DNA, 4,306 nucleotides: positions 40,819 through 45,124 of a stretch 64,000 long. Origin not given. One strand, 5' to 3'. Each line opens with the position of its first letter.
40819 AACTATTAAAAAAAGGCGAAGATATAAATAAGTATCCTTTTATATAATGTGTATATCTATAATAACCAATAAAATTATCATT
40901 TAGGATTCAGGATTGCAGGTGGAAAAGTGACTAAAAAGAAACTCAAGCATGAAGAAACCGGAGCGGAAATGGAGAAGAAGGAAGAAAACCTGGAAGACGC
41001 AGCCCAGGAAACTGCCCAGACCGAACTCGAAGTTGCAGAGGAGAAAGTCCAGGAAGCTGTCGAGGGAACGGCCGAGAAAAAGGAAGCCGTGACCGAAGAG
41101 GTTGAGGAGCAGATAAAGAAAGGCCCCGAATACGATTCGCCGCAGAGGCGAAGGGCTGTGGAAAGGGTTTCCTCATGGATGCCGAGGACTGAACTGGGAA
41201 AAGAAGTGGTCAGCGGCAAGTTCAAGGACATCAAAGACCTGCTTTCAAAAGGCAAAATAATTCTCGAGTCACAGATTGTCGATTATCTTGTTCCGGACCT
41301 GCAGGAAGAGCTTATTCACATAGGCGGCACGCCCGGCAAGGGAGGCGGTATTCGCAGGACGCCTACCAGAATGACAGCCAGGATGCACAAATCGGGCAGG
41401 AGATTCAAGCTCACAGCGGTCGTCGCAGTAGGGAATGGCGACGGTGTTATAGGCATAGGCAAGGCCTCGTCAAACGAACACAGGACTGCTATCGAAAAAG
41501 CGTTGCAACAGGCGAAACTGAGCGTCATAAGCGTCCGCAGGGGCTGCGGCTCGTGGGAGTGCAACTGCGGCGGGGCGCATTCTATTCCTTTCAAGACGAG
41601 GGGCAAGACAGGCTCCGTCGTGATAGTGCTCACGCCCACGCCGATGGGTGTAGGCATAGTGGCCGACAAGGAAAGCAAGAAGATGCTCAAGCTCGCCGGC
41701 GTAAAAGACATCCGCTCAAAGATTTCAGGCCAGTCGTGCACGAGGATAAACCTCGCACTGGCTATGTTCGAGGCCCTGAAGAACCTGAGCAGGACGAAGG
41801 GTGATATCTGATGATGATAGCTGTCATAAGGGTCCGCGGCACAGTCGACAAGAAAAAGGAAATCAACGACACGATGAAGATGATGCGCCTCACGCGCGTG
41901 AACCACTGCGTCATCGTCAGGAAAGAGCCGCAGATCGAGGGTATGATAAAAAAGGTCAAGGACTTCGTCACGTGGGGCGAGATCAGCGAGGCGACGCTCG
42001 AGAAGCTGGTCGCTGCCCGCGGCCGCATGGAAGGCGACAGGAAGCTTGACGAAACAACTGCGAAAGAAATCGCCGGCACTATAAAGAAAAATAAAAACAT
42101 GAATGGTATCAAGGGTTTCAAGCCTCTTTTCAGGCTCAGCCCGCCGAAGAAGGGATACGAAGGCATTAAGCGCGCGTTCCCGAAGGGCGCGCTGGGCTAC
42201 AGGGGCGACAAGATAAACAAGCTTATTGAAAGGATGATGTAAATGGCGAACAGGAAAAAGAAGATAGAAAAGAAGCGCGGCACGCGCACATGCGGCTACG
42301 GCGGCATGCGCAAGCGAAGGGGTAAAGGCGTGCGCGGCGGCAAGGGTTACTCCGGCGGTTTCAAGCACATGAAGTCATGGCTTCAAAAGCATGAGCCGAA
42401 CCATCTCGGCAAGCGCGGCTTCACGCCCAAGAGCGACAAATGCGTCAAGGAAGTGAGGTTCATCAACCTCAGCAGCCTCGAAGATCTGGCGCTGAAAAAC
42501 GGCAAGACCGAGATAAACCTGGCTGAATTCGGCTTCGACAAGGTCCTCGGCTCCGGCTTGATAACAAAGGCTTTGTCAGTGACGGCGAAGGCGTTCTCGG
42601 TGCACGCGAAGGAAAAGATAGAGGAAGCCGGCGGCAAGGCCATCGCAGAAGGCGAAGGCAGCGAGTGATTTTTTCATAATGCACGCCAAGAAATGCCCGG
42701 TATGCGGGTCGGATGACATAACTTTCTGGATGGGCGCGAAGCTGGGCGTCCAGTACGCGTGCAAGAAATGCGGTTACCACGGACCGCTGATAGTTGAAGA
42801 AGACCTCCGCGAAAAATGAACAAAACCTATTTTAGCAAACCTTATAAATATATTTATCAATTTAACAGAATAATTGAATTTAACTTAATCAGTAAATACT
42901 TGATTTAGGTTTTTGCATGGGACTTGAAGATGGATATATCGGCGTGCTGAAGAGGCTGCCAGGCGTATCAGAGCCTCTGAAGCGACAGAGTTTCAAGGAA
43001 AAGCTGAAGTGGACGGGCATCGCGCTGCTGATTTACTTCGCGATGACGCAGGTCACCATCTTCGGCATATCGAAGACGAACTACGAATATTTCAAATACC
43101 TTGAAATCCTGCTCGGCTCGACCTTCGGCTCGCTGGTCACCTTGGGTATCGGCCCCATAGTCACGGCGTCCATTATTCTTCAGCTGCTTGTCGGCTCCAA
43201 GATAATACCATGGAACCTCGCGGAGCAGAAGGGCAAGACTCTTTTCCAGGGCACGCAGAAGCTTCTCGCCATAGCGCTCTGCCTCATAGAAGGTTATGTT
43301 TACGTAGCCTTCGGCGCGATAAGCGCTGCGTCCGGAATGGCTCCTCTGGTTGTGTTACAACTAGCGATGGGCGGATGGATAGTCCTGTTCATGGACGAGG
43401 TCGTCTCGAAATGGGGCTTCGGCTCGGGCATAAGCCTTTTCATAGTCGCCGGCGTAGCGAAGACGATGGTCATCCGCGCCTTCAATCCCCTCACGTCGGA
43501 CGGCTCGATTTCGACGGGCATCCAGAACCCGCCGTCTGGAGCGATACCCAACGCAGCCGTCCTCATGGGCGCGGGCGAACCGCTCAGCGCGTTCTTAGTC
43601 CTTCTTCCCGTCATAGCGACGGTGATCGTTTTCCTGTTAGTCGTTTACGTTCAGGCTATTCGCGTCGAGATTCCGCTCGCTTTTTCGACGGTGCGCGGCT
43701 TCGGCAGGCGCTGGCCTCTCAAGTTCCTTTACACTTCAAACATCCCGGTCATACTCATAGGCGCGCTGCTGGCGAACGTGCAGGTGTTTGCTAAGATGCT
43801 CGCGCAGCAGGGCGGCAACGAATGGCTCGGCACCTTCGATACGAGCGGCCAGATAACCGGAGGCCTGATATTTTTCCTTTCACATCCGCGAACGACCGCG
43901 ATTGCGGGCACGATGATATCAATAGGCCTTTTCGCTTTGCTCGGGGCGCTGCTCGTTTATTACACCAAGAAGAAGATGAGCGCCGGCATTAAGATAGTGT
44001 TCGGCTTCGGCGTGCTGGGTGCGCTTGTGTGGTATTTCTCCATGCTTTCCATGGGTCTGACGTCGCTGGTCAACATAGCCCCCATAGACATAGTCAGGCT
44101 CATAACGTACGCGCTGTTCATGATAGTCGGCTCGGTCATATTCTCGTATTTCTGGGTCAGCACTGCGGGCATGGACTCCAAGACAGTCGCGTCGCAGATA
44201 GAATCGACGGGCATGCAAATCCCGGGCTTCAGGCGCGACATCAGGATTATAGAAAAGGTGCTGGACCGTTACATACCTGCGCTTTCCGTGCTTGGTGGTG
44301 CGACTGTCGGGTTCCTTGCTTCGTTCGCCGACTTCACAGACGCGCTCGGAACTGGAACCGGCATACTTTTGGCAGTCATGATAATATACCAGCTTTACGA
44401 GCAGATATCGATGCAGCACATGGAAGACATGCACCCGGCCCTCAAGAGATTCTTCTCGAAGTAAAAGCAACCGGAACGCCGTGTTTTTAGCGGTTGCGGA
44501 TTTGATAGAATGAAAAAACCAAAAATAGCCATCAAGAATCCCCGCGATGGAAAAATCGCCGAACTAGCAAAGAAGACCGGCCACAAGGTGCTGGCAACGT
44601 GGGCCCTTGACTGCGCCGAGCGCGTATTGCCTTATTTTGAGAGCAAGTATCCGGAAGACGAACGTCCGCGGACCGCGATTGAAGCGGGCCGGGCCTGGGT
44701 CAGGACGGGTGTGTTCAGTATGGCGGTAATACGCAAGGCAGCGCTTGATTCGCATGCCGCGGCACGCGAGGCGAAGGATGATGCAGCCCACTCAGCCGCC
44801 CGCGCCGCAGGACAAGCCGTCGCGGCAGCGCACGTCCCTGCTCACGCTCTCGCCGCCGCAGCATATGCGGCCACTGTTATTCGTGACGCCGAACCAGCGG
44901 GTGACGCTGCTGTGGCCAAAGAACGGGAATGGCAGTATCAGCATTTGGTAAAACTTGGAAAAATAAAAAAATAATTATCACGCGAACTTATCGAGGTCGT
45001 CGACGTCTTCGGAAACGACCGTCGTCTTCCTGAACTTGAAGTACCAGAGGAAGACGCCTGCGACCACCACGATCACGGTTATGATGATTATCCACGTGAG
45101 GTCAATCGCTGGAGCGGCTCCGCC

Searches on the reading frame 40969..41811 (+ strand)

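Call 40: search_protein_families(library=pfam, proteins=[window:40969-41811:+], max_evalue=0.00001)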
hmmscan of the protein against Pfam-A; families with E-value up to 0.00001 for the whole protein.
window:40969-41811:+ (280 aa): 2 families
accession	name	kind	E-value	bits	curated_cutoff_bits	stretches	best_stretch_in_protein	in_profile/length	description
PF00333.26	Ribosomal_S5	-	7.8e-18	64.7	27.1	1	134-190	9-65/65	Ribosomal protein S5, N-terminal domain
PF03719.21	Ribosomal_S5_C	-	4.9e-17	61.6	21.5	1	212-276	1-64/71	Ribosomal protein S5, C-terminal domain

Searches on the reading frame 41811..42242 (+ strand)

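Call 40: search_protein_families(library=pfam, proteins=[window:41811-42242:+], max_evalue=0.00001)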
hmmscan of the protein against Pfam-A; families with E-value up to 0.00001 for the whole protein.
window:41811-42242:+ (143 aa): 1 family
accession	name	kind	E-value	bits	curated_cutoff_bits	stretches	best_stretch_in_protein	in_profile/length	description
PF00327.25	Ribosomal_L30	-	1.1e-14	54.4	23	1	3-53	1-51/51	Ribosomal protein L30p/L7e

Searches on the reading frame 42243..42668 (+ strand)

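Call 40: search_protein_families(library=pfam, proteins=[window:42243-42668:+], max_evalue=0.00001)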
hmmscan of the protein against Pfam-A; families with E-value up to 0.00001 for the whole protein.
window:42243-42668:+ (141 aa): 1 family
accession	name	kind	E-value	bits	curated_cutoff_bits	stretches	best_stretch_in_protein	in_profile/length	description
PF00828.25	Ribosomal_L27A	-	7.4e-15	55.6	21.5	1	74-133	2-71/72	Ribosomal proteins 50S-L15, 50S-L18e, 60S-L27A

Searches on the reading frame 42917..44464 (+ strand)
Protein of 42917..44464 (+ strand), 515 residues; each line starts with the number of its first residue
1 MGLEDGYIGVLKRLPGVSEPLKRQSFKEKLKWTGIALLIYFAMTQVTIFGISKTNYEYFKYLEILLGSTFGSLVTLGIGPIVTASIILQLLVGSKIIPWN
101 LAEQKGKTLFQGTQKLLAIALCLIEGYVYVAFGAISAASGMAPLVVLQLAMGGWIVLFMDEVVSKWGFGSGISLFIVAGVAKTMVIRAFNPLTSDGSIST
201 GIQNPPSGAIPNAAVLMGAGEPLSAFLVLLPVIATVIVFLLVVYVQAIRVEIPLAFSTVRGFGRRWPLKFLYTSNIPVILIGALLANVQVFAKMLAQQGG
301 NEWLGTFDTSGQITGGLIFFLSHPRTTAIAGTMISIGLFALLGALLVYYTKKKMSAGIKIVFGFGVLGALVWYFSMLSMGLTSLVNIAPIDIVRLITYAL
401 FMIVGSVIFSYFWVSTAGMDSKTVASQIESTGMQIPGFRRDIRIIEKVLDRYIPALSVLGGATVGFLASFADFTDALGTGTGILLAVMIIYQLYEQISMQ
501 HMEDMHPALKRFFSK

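Call 4: search_protein_families(library=pfam, proteins=[window:42917-44464:+], max_evalue=0.01)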
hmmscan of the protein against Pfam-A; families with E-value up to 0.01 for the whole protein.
window:42917-44464:+ (515 aa): 2 families
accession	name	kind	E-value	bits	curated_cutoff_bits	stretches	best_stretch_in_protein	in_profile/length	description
PF00344.25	SecY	-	2.2e-62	211.6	32.2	1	72-494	1-306/306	SecY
PF10559.14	Plug_translocon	-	0.00018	21.7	22.1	1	38-71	1-35/35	Plug domain of Sec61p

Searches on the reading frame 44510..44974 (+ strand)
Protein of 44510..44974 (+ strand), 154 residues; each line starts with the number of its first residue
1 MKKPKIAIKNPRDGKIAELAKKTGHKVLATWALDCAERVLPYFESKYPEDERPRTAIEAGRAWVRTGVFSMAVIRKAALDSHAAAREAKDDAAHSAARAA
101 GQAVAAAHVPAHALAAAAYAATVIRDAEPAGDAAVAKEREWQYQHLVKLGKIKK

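Call 4: search_protein_families(library=pfam, proteins=[window:44510-44974:+], max_evalue=0.01)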
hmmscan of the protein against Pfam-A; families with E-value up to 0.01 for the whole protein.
window:44510-44974:+ (154 aa): 2 families
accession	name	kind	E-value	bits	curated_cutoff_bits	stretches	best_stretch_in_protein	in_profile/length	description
PF21805.3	Imm5_like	-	1.5e-42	145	25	1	20-147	3-127/129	Imm-5 like putative immunity protein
PF14423.12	Imm5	-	0.0023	18.5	25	1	26-107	32-117/186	Immunity protein Imm5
